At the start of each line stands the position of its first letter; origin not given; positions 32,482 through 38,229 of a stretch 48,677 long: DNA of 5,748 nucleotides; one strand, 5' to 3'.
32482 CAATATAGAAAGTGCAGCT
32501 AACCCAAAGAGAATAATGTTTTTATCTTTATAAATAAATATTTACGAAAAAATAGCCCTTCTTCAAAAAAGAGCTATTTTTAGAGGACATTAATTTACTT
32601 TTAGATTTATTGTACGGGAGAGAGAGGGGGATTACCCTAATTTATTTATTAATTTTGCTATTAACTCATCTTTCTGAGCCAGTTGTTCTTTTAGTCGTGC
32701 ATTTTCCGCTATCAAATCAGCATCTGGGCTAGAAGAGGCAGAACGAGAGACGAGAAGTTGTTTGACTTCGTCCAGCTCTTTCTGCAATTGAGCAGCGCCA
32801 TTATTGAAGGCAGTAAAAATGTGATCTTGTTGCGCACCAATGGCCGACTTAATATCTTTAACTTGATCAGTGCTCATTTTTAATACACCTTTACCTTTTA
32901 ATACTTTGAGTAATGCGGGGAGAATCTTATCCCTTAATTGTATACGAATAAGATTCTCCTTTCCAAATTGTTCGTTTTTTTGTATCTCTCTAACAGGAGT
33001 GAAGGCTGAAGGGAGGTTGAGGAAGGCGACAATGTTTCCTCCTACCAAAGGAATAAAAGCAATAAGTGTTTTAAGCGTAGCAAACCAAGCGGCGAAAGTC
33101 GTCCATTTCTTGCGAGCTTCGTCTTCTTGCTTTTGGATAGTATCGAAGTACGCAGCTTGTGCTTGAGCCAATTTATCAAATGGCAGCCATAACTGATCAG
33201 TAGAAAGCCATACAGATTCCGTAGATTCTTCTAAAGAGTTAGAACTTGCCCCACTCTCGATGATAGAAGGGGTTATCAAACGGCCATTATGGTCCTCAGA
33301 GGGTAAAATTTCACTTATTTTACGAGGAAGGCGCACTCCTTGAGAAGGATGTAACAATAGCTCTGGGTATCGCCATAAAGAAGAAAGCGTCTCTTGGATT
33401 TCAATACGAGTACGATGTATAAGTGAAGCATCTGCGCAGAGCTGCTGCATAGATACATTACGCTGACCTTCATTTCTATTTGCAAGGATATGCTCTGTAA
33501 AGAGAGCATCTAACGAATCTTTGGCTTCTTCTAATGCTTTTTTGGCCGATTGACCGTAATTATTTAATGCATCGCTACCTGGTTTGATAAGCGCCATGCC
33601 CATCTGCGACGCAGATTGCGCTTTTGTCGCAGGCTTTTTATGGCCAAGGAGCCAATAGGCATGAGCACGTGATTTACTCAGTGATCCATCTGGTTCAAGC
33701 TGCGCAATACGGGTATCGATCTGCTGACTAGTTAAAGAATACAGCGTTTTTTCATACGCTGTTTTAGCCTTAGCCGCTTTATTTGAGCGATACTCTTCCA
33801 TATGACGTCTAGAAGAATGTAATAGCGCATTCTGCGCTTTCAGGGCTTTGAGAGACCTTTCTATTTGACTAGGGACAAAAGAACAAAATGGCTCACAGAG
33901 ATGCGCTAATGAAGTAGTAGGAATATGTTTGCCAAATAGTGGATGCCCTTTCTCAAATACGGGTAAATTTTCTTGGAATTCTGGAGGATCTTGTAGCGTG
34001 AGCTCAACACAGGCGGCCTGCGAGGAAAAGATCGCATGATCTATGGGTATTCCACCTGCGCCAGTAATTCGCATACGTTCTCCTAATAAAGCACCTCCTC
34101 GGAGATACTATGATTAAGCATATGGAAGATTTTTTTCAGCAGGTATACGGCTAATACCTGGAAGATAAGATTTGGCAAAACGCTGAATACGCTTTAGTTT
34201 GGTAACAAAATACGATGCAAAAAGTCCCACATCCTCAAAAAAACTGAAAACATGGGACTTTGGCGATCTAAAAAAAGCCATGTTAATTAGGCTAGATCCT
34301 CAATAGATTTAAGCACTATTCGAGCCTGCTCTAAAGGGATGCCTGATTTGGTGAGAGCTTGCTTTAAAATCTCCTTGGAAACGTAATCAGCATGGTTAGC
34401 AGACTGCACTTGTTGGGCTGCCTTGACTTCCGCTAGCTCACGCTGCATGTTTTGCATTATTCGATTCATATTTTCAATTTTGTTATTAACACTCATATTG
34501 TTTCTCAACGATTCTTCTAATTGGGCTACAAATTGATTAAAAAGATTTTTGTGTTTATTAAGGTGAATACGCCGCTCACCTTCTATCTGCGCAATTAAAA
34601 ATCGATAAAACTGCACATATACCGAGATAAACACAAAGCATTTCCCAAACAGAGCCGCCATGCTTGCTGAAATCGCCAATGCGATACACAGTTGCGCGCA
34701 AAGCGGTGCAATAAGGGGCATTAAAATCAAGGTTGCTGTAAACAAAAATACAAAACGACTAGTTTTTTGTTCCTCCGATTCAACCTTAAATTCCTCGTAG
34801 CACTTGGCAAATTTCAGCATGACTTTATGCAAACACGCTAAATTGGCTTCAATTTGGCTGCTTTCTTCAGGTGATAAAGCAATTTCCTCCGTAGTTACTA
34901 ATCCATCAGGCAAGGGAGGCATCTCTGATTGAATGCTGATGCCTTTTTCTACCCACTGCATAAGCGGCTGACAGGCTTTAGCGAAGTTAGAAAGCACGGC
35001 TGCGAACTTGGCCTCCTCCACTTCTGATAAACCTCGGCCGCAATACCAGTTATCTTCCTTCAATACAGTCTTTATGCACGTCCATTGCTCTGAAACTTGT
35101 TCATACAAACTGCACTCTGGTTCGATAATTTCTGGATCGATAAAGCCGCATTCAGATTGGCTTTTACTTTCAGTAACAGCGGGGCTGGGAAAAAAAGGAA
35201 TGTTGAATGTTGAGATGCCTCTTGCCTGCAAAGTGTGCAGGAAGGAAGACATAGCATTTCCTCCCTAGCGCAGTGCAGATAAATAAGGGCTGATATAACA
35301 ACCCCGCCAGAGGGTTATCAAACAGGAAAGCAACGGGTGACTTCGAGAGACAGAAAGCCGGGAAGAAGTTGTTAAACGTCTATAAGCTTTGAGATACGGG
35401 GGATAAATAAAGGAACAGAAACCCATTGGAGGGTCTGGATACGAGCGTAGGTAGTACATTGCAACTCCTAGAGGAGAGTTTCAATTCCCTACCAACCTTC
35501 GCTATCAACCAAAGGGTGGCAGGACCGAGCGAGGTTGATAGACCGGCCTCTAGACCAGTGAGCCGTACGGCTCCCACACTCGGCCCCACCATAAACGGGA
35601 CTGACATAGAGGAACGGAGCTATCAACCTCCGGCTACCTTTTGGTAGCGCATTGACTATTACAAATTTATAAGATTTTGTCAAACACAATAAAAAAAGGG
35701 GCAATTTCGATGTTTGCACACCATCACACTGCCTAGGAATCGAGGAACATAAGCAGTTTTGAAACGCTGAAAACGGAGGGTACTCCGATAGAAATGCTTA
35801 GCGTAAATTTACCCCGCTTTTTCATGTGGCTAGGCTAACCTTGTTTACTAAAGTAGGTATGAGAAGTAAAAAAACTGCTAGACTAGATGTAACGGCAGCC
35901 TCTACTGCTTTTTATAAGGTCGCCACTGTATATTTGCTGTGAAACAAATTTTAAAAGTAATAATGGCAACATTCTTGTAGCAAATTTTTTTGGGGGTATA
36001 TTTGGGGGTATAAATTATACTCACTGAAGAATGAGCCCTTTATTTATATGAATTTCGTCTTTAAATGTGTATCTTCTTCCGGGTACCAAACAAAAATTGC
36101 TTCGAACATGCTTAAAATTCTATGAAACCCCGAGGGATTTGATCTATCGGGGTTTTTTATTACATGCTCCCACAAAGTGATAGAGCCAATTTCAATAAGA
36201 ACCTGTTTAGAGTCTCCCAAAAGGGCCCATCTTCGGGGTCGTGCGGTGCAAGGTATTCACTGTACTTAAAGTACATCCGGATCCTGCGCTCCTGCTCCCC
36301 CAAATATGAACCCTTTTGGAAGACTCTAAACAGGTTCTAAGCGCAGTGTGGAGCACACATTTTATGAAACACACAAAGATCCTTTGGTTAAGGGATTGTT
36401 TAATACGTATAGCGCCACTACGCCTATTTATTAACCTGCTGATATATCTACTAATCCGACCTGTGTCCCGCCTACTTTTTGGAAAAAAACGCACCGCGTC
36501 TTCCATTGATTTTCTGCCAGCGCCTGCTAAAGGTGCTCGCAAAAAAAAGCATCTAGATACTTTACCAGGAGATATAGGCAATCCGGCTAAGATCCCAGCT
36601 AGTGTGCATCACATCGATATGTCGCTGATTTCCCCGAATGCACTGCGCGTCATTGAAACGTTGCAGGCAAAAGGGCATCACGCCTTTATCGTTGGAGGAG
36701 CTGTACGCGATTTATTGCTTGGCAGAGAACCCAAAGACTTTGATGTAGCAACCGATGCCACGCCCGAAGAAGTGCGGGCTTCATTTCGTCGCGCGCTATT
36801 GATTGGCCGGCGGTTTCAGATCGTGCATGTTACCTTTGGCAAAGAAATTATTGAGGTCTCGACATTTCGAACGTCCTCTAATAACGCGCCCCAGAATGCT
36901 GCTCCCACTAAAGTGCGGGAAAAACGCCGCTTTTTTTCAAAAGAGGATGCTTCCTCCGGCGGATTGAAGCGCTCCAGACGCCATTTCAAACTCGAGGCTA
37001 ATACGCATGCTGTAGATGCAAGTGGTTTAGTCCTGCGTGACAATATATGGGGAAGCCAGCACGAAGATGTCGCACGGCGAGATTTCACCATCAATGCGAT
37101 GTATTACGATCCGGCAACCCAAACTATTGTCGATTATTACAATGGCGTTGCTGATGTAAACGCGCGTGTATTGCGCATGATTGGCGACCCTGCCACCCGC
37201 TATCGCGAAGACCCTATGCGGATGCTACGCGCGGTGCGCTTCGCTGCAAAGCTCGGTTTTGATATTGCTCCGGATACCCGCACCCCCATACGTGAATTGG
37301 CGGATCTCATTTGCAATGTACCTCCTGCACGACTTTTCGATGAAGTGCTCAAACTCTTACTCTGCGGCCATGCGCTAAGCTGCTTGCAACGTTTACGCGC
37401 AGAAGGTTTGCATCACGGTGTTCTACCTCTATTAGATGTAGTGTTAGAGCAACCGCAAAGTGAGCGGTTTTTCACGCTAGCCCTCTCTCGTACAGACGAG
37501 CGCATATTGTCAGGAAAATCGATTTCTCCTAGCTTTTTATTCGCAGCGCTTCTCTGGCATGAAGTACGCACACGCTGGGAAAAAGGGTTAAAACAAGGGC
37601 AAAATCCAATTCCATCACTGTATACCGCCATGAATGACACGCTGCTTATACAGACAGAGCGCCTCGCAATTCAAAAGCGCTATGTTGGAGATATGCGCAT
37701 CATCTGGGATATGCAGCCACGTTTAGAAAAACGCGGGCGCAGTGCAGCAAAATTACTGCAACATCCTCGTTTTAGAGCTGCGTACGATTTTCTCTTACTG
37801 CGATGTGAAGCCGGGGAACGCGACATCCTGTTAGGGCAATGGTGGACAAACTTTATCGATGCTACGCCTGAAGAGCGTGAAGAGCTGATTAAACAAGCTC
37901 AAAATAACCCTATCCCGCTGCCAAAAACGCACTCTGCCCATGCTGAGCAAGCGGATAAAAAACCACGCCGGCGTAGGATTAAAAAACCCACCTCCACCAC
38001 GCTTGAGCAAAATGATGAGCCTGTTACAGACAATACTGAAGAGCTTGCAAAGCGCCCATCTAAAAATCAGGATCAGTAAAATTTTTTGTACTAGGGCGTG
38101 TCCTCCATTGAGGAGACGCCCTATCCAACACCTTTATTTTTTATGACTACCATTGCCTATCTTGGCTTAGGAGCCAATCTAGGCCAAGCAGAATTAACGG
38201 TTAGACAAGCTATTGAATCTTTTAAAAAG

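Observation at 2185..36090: Intact-looking tRNA-Leu prophage carrying three F-box genes and four membrane/coiled-coil cargo genes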

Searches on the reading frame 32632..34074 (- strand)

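Call 8: search_protein_families(library=pfam, proteins=[window:32632-34074:-], max_evalue=1)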
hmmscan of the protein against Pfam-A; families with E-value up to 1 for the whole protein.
window:32632-34074:- (480 aa): 3 families
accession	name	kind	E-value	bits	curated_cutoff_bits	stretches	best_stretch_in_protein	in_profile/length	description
PF11594.13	Med28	-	0.029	15.2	29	1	409-479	29-95/102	Mediator complex subunit 28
PF21928.1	XLF_CC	-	0.079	13.3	27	1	459-479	25-45/53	XLF protein coiled-coil region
PF16808.10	PKcGMP_CC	-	0.3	11.1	35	1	463-479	15-31/35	Coiled-coil N-terminus of cGMP-dependent protein kinase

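Call 95: search_protein_families(library=phrogs, proteins=[window:32632-34074:-], max_evalue=0.01)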
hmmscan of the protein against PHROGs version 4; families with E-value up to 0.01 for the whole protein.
window:32632-34074:- (480 aa): 0 families

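Call 96: search_protein_families(library=padloc, proteins=[window:32632-34074:-], max_evalue=0.01)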
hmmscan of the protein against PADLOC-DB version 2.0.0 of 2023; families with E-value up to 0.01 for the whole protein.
window:32632-34074:- (480 aa): 0 families

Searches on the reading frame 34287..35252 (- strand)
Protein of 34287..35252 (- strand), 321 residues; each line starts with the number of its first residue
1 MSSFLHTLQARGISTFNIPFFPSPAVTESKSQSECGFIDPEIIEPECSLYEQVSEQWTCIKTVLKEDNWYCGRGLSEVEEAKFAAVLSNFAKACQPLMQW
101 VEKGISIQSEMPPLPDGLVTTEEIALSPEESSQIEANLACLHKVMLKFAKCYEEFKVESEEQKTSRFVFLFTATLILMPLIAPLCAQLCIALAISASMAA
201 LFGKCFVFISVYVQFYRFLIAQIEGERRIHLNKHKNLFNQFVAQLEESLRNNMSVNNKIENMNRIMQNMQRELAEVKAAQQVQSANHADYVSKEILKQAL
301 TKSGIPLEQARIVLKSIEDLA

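Call 8: search_protein_families(library=pfam, proteins=[window:34287-35252:-], max_evalue=1)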
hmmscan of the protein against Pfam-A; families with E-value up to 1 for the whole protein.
window:34287-35252:- (321 aa): 1 family
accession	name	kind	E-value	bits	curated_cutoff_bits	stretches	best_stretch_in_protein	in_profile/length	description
PF01310.23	Adeno_PVIII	-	0.054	13.6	25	1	227-286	41-100/216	Adenovirus hexon associated protein, protein VIII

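Call 35: find_homologous_proteins(query=window:34287-35252:-, max_evalue=10)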
Query window:34287-35252:- (321 aa): 2 proteins with E <= 10 among 1795 candidates.
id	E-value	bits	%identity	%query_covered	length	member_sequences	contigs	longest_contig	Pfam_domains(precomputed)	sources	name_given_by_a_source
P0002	6.4e-207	704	100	100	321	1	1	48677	-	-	-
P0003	1.8e-70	256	45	100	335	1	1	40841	-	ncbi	-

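Call 36: find_encoding_contigs(protein=P0003, flank=10000, max_places=5)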
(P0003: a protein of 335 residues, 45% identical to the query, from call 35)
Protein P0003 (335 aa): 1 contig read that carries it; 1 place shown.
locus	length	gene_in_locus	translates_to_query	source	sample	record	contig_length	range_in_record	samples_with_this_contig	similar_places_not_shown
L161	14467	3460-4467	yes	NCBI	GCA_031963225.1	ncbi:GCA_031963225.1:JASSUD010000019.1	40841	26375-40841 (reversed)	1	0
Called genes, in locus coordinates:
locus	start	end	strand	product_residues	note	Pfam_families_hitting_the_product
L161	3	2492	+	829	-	?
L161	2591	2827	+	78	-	-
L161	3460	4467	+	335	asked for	-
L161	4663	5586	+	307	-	PF04754:Transposase_31, PF27070:HTH_Rpn_C (faint)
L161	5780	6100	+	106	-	-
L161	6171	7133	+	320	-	PF13793:Pribosyltran_N, PF00156:Pribosyltran, PF14572:Pribosyl_synth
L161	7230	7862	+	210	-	PF01386:Ribosomal_L25p, PF14693:Ribosomal_TL5_C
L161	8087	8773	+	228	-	PF01195:Pept_tRNA_hydro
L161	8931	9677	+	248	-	PF10926:DUF2800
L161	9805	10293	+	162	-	-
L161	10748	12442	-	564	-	PF14849:YidC_periplas, PF02096:60KD_IMP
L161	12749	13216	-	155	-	PF00825:Ribonuclease_P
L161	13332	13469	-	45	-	PF00468:Ribosomal_L34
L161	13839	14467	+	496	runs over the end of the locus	PF11638:DnaA_N, PF00308:Bac_DnaA, PF00004:AAA (faint), PF08299:Bac_DnaA_C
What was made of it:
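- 34287..35252 (-): c7: hydrophobic hairpin (residues 164-223) followed by a coiled coil. Its only homologue is P0003 (45% identical), chromosomal in GCA_031963225.1 (calls 35, 36).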

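Call 95: search_protein_families(library=phrogs, proteins=[window:34287-35252:-], max_evalue=0.01)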
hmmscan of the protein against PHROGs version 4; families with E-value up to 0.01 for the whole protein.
window:34287-35252:- (321 aa): 0 families

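Call 96: search_protein_families(library=padloc, proteins=[window:34287-35252:-], max_evalue=0.01)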
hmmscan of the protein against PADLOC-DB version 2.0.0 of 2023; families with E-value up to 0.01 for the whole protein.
window:34287-35252:- (321 aa): 0 families

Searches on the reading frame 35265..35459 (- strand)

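Call 44: search_protein_families(library=phrogs, proteins=[window:35265-35459:-], max_evalue=0.01)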
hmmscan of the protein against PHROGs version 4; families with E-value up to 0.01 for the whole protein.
window:35265-35459:- (64 aa): 1 family
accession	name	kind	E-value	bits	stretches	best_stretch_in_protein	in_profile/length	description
phrog_32963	-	unknown function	0.0048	17.7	1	41-61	4-25/49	-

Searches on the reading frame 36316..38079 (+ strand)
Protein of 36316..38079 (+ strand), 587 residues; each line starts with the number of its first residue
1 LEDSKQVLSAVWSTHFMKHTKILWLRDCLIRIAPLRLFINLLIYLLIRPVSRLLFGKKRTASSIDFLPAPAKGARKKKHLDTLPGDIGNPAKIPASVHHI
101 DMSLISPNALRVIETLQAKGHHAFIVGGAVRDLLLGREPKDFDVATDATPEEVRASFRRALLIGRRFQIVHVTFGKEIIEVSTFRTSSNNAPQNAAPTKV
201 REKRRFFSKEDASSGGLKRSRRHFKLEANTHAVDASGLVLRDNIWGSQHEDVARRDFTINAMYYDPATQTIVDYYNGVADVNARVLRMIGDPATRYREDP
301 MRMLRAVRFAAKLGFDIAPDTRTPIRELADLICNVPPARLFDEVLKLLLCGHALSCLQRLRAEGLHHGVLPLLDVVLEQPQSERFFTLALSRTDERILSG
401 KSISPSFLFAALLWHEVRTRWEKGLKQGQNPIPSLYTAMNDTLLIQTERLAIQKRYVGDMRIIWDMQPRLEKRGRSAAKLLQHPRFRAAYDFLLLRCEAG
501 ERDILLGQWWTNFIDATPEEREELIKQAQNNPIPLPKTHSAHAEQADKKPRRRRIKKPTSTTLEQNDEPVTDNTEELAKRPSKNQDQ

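Call 12: search_protein_families(library=ncbifam, proteins=[window:36316-38079:+], max_evalue=0.00001)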
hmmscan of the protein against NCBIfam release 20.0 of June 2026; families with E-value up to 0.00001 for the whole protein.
window:36316-38079:+ (587 aa): 9 families
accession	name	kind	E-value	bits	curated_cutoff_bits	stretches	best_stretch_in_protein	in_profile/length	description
TIGR01942.1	pcnB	subfamily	2.2e-143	478.1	305.65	1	93-557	2-420/425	polynucleotide adenylyltransferase PcnB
NF008634.1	PRK11623.1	equivalog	2e-114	382.7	702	2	225-542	135-459/469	polynucleotide adenylyltransferase PcnB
NF009814.0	PRK13299.1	equivalog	1.4e-56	192.3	290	2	249-375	106-230/396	CCA tRNA nucleotidyltransferase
TIGR02692.1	tRNA_CCA_actino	equivalog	1.9e-38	132.3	438.8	2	247-374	114-244/466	CCA tRNA nucleotidyltransferase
NF008137.0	PRK10885.1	equivalog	1.4e-26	93.2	451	1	249-385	85-222/409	multifunctional CCA addition/repair protein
NF009812.0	PRK13297.1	equivalog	1.6e-21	76.8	624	1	250-357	97-203/364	tRNA CCA-pyrophosphorylase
NF009813.0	PRK13298.1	equivalog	1.9e-17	63.3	606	1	249-381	85-218/417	tRNA CCA-pyrophosphorylase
NF041569.1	A-tRNAntase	equivalog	2.1e-15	56.1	1440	1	248-380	567-700/880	A-adding tRNA nucleotidyltransferase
NF009811.0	PRK13296.1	equivalog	1.3e-14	53.9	469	1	249-328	85-163/360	CCA tRNA nucleotidyltransferase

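Call 16: find_related_loci(query=window:36598-38079:+, collection=genome_contigs, flank=10000)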
Query window:36598-38079:+ (493 aa) in genome_contigs; peptide patterns used: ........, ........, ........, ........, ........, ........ (x = any residue, [..] = any of these).
600 stretches matched a pattern (row limit reached: there are more); 593 encode a relative of the query (tblastn E <= 1e-3); the best 80 are kept; 80 distinct loci.
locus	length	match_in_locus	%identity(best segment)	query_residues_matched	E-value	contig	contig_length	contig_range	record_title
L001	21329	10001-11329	63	1-472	0e+0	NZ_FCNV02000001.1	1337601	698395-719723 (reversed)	Caballeronia concitans isolate LMG 29315 contig000001, whole genome shotgun sequence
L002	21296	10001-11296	64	1-451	0e+0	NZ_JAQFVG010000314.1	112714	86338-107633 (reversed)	Caballeronia sp. BR00000012568055 Tri_hen_jcf7180000124615, whole genome shotgun sequence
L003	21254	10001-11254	64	1-437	0e+0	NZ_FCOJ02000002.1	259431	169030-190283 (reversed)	Caballeronia glebae isolate LMG 29325, whole genome shotgun sequence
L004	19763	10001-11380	59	1-492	0e+0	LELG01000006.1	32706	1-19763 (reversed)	Candidatus Burkholderia pumila strain UZHbot3 BPMIctg6, whole genome shotgun sequence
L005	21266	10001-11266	65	1-438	0e+0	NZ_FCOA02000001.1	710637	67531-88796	Caballeronia hypogeia isolate LMG 29322 contig000001, whole genome shotgun sequence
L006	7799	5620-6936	62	1-457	0e+0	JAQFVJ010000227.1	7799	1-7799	Caballeronia sp. BR6202001591004 Em_con_scf7180000002546, whole genome shotgun sequence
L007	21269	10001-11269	64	1-440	0e+0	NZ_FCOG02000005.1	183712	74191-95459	Caballeronia arationis isolate LMG 29324 contig000005, whole genome shotgun sequence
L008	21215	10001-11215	66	1-422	0e+0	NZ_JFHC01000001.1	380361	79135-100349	Caballeronia glathei strain DSM 50014 contig1, whole genome shotgun sequence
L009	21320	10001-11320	62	1-456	0e+0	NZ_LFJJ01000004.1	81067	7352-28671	Candidatus Burkholderia verschuerenii strain UZHbot4 BVERctg4, whole genome shotgun sequence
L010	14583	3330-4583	64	1-437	0e+0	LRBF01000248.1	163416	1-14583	Caballeronia megalochromosomata strain JC2949 10.BMJC2949.1.00248, whole genome shotgun sequence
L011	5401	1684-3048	60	1-486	0e+0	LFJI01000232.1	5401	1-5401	Candidatus Burkholderia brachyanthoides strain UZHbot7 BRCHctg232, whole genome shotgun sequence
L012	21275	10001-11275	64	1-440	0e+0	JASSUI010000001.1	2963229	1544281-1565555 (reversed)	MAG: Mycoavidus cysteinexigens isolate BRE-AV005 scaffold_1, whole genome shotgun sequence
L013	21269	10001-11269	63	1-440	0e+0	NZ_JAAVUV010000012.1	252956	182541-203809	Caballeronia sp. dw_276 12, whole genome shotgun sequence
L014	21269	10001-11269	62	1-440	0e+0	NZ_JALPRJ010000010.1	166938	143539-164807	Caballeronia sp. SEWSISQ10-4 2 NODE_10_length_166938_cov_97.631802, whole genome shotgun sequence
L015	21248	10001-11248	64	3-437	4e-177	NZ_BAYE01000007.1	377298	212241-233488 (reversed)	Paraburkholderia caledonica NBRC 102488, whole genome shotgun sequence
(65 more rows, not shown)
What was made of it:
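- Those accessions sit in the series that contains 'Mycoavidus cysteinexigens BRE-AV005' (call 16).
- Tried and rejected: My early guess of a chlamydial host, based on the Inc-like hairpins, was rejected by the flanking genes (calls 12, 16).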
